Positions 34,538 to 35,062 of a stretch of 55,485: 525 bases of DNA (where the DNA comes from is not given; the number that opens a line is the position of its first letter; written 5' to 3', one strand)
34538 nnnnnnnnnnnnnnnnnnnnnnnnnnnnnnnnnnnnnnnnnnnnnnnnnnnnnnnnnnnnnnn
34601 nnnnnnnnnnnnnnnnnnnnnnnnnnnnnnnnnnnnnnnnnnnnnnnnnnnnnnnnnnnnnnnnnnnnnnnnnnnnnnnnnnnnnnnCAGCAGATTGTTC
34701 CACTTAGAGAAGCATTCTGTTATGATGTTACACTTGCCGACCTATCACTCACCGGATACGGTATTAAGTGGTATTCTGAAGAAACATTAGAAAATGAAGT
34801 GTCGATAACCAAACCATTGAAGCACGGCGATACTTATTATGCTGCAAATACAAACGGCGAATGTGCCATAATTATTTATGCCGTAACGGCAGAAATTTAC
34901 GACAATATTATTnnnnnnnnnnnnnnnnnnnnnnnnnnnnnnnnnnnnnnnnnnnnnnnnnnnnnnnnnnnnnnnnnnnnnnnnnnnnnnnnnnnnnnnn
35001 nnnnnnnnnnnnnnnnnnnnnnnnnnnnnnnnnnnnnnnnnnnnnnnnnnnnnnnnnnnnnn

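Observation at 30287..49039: An 18.8-kb array of 80 two-cysteine ~78-aa modules is organised as 20 super-repeats of four fixed subtypes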

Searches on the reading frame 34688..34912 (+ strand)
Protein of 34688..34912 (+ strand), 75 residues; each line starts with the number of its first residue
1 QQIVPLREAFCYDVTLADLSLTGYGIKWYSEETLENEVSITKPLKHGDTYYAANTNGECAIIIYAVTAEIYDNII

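Call 78: find_related_loci(query=A4, collection=metagenome_contigs, flank=10000)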
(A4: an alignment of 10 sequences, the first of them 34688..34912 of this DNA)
Query A4 (75 aa) in metagenome_contigs; peptide patterns used: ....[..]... (x = any residue, [..] = any of these).
65 stretches matched a pattern; 13 encode a relative of the query (tblastn E <= 1e-3); 10 distinct loci.
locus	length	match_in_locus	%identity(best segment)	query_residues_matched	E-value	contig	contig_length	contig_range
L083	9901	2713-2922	59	7-75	3e-23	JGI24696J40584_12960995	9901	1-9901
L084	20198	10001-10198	53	9-74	4e-23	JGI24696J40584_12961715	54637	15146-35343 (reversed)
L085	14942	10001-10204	56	8-75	2e-22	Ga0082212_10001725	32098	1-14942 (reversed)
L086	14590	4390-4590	60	8-74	3e-22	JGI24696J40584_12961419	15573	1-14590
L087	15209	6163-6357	55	10-74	1e-21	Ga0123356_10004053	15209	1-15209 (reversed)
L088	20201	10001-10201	54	9-75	1e-21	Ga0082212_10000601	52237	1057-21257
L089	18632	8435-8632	56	10-75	5e-21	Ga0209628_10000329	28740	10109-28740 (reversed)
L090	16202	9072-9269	58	10-75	6e-21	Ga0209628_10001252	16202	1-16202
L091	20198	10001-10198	53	10-75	1e-19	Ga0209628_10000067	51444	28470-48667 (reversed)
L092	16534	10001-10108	50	22-57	9e-6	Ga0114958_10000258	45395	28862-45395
